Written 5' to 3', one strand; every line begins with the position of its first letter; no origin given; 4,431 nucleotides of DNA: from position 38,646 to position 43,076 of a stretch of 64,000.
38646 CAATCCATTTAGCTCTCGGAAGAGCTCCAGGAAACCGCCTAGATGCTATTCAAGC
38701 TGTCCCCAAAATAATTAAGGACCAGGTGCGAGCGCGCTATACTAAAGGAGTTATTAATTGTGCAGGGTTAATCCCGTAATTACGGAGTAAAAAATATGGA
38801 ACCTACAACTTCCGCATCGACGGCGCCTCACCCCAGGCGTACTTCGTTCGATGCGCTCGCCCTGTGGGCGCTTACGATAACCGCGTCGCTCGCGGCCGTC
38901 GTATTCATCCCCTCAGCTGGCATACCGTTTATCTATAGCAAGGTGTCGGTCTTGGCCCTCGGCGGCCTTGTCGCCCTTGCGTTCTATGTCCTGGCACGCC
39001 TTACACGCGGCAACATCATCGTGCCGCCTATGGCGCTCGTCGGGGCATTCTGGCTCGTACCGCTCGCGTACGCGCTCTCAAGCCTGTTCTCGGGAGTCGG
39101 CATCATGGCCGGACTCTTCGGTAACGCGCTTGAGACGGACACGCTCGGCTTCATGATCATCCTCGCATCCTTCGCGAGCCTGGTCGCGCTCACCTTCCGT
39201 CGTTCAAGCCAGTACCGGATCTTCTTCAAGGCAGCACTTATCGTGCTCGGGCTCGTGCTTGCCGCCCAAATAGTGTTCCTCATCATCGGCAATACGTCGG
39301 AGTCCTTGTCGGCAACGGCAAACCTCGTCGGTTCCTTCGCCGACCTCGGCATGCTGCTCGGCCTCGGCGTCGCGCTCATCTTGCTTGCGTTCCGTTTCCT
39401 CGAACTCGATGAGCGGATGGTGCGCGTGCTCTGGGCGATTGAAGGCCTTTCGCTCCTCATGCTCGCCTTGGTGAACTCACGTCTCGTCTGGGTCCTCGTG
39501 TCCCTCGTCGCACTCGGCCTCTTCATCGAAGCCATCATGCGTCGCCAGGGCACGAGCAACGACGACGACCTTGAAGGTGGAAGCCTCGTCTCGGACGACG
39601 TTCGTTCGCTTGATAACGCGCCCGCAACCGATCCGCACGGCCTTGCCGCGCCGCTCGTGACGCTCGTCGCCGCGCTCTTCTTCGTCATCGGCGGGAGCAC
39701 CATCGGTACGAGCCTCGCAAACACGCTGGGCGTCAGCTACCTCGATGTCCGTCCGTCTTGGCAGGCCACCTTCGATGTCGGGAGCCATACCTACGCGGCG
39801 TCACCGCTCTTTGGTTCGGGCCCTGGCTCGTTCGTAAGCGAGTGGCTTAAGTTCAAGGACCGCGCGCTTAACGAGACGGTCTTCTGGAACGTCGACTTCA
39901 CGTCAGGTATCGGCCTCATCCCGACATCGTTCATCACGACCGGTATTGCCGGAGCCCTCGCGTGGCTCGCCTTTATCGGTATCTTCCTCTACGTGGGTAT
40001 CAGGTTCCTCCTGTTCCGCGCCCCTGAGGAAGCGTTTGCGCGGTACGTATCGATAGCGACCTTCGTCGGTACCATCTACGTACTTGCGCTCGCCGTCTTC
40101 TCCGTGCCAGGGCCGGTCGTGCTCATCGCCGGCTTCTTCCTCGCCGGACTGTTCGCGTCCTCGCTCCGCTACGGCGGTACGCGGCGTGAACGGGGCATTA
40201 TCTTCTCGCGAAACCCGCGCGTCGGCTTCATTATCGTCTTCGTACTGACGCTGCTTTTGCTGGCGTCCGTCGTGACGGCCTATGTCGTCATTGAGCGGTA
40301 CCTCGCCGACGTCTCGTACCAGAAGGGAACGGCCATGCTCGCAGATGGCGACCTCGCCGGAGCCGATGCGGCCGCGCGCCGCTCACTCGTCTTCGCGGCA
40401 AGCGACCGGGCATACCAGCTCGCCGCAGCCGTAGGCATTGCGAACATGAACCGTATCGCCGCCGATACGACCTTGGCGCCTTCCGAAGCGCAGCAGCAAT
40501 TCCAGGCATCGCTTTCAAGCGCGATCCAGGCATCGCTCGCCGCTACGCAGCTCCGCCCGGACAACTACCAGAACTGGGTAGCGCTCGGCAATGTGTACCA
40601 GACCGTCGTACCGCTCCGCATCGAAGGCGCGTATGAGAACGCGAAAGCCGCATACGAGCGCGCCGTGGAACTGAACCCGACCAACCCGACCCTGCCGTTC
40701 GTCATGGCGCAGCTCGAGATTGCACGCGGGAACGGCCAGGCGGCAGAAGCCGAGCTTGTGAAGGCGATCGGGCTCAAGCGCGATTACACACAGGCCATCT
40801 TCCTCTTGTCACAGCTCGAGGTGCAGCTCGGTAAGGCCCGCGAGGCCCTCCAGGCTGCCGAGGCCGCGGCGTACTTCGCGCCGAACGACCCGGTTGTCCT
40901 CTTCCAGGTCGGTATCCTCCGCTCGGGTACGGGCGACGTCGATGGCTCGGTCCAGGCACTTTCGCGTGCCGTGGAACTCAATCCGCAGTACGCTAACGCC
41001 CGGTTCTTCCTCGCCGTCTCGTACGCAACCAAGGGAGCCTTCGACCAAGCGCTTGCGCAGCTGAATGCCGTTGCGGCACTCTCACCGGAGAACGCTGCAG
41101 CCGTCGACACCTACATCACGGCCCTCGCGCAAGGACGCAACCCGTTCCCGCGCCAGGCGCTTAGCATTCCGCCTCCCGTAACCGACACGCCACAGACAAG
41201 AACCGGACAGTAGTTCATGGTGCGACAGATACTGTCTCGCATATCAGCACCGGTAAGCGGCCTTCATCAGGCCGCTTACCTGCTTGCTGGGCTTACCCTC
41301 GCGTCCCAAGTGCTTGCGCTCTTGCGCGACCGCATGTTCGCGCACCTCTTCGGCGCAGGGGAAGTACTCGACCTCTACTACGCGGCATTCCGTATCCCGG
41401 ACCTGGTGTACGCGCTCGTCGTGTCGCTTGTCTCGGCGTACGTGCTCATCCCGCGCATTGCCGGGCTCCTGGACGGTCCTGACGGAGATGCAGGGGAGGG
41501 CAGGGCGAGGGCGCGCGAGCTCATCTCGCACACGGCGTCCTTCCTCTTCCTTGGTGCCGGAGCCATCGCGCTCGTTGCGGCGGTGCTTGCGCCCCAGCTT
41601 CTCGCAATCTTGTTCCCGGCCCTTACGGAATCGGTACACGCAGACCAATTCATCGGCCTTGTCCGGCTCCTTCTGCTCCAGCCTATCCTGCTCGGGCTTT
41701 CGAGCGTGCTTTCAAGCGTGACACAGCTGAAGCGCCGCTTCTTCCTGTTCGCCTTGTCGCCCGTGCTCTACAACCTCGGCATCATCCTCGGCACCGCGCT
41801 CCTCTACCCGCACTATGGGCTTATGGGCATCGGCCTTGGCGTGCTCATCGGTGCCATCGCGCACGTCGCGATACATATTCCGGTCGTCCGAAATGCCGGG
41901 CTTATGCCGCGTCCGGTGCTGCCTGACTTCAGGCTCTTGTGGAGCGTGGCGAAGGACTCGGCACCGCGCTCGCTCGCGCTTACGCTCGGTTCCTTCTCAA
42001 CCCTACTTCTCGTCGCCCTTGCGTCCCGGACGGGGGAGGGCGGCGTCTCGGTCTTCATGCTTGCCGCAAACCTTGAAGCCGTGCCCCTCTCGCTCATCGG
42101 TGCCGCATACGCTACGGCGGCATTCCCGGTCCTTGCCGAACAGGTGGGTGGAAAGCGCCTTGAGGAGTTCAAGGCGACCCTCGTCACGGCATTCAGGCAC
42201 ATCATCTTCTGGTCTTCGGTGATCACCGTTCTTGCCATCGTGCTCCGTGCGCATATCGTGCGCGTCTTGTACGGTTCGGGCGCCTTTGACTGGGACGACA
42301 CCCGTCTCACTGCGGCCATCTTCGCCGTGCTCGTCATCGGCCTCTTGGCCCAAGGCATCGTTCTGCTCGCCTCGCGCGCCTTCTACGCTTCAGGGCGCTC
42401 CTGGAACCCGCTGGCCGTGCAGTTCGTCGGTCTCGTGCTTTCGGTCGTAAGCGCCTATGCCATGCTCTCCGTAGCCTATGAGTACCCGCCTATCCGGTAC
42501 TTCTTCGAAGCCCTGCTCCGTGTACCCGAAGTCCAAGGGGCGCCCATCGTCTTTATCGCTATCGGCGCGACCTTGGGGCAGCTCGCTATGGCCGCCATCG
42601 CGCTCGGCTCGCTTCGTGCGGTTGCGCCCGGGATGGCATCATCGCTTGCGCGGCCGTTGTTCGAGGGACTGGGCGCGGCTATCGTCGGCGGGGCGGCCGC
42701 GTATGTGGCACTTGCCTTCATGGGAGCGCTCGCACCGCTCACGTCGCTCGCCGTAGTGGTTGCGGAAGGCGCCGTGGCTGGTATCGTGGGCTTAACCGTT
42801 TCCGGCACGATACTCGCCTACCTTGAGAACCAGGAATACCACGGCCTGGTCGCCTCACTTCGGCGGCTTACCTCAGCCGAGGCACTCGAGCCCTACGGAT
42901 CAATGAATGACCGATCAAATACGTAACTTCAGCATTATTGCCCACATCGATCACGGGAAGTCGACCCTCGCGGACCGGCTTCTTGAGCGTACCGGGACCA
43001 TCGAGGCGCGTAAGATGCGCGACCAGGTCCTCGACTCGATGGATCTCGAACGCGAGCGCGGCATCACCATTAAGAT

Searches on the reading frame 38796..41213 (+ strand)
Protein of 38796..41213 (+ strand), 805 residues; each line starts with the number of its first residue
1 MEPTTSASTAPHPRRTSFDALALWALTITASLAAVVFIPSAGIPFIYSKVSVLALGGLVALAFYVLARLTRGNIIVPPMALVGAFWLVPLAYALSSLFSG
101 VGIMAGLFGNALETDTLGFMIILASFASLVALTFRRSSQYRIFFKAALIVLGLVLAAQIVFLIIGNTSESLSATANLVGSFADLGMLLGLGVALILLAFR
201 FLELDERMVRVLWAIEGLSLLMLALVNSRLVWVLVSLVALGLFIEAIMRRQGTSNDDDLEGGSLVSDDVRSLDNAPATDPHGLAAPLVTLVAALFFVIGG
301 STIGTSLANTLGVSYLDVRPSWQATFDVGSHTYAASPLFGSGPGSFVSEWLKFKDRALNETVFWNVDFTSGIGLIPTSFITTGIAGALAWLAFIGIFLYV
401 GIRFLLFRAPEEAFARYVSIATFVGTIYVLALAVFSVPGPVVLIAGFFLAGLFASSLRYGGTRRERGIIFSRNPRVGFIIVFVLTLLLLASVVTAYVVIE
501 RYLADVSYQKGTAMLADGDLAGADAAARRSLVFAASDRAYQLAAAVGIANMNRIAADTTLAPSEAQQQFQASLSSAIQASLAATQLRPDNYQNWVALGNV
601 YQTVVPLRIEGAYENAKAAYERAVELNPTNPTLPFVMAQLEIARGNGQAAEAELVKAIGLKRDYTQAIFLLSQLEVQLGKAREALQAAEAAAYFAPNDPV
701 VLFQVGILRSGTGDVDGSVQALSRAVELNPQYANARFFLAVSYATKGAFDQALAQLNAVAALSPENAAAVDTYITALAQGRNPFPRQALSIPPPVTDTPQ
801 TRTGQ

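Call 15: search_protein_families(library=pfam, proteins=[window:38796-41213:+], max_evalue=0.001)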
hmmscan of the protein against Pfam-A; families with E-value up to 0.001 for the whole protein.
window:38796-41213:+ (805 aa): 12 families
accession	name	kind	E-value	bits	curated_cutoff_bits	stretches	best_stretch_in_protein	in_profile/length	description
PF13414.12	TPR_11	-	7.2e-13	48.4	26.8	1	713-747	8-42/42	TPR repeat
PF14559.12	TPR_19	-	1e-11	45.4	25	2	713-768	5-60/68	Tetratricopeptide repeat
PF07719.23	TPR_2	-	5.3e-11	42.2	27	0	610-630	14-34/34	Tetratricopeptide repeat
PF23914.1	TPR_CcmH_CycH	-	6e-11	42.9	42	2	669-767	54-155/158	Cytochrome c-type biogenesis protein H TPR domain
PF13181.12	TPR_8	-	1.8e-10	40.5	25.7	0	611-630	15-34/34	Tetratricopeptide repeat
PF00515.34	TPR_1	-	3.2e-09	36.6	27.8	0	610-630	14-34/34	Tetratricopeptide repeat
PF13371.12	TPR_9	-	3.3e-07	30.7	35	1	679-736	9-66/73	Tetratricopeptide repeat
PF13431.12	TPR_17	-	7e-07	29.5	24.4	0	723-753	3-33/34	Tetratricopeptide repeat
PF13432.12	TPR_16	-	1.1e-06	29.4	32.7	1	711-767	9-65/65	Tetratricopeptide repeat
PF13428.12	TPR_14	-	1.4e-05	25.8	23.5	0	711-740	13-42/44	Tetratricopeptide repeat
PF14561.12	TPR_20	-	1.8e-05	25.4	25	0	717-758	6-47/90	Tetratricopeptide repeat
PF12895.13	ANAPC3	-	7.2e-05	23.4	27.2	0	611-690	3-81/82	Anaphase-promoting complex, cyclosome, subunit 3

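Call 65: search_protein_families(library=pfam, proteins=[window:38796-41213:+], max_evalue=0.01)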
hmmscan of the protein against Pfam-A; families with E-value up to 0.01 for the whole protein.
window:38796-41213:+ (805 aa): 12 families
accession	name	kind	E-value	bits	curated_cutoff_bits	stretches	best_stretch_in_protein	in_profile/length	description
PF13414.12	TPR_11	-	7.2e-13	48.4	26.8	2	713-747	8-42/42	TPR repeat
PF14559.12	TPR_19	-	1e-11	45.4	25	2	713-768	5-60/68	Tetratricopeptide repeat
PF07719.23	TPR_2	-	5.3e-11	42.2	27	0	610-630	14-34/34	Tetratricopeptide repeat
PF23914.1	TPR_CcmH_CycH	-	6e-11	42.9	42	2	669-767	54-155/158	Cytochrome c-type biogenesis protein H TPR domain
PF13181.12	TPR_8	-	1.8e-10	40.5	25.7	0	611-630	15-34/34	Tetratricopeptide repeat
PF00515.34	TPR_1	-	3.2e-09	36.6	27.8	1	610-630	14-34/34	Tetratricopeptide repeat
PF13371.12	TPR_9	-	3.3e-07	30.7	35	1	679-736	9-66/73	Tetratricopeptide repeat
PF13431.12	TPR_17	-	7e-07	29.5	24.4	0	723-753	3-33/34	Tetratricopeptide repeat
PF13432.12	TPR_16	-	1.1e-06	29.4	32.7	1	711-767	9-65/65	Tetratricopeptide repeat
PF13428.12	TPR_14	-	1.4e-05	25.8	23.5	0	711-740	13-42/44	Tetratricopeptide repeat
PF14561.12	TPR_20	-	1.8e-05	25.4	25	0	717-758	6-47/90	Tetratricopeptide repeat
PF12895.13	ANAPC3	-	7.2e-05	23.4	27.2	0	611-690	3-81/82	Anaphase-promoting complex, cyclosome, subunit 3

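Call 92: search_protein_families(library=ncbifam, proteins=[window:38796-41213:+], max_evalue=0.01)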
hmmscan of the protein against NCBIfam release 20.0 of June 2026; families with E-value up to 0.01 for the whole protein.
window:38796-41213:+ (805 aa): 15 families
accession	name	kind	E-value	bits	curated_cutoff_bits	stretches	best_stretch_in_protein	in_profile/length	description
TIGR02917.1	PEP_TPR_lipo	equivalog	2.1e-16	59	312.2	1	611-770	309-468/899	XrtA/PEP-CTERM system TPR-repeat protein PrsT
NF040959.1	MamA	equivalog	1.3e-12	47.6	200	1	675-770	47-142/204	magnetosome protein MamA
TIGR03939.1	PGA_TPR_OMP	equivalog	1.2e-08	33.7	366.65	1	663-768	393-498/800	poly-beta-1,6 N-acetyl-D-glucosamine export porin PgaA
TIGR02552.1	LcrH_SycD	equivalog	1.4e-08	34.6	104.8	1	585-663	46-118/136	SycD/LcrH family type III secretion system chaperone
NF033920.0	C39_PA2778_fam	equivalog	4.2e-07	29.6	150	1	582-695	141-254/255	PA2778 family cysteine peptidase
TIGR02521.1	type_IV_pilW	equivalog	5e-06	26.2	154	1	572-632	46-100/234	type IV pilus biogenesis/stability protein PilW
NF033758.1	gliding_GltE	equivalog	5.3e-06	25.7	225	1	617-764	208-356/411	adventurous gliding motility TPR repeat lipoprotein GltE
TIGR00990.1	3a0801s09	subfamily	8.9e-06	24.6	757.25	1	602-777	299-476/615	mitochondrial import receptor subunit TOM70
NF033762.1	social_mot_Tgl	equivalog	2.2e-05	23.9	225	1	608-770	42-207/252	social motility TPR repeat lipoprotein Tgl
NF008391.2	PRK11189.1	equivalog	0.00046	19.8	250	1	673-769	42-135/297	lipoprotein NlpI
NF047558.1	TPR_END_plus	domain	0.00057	19.8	32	0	737-767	3-33/56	TPR end-of-group domain-containing protein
NF002725.1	PRK02603.1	equivalog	0.0014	18.7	143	0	699-758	72-131/173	photosystem I assembly protein Ycf3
NF047371.1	FlcA_CTERM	equivalog_domain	0.0028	16.2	300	0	612-661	328-377/646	periplasmic flagellar collar protein FlcA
NF006402.0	PRK08651.1-5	equivalog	0.0041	16.2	369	0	677-716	302-341/369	succinyl-diaminopimelate desuccinylase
NF008755.0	PRK11788.1-3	equivalog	0.005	16.2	430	0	714-772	195-253/388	lipopolysaccharide assembly protein LapB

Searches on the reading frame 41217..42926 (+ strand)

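Call 15: search_protein_families(library=pfam, proteins=[window:41217-42926:+], max_evalue=0.001)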
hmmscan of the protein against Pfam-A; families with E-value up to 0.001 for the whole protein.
window:41217-42926:+ (569 aa): 1 family
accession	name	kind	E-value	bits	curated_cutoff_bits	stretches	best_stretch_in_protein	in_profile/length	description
PF03023.19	MurJ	-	9.8e-52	176.5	27.4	1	41-415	1-370/451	Lipid II flippase MurJ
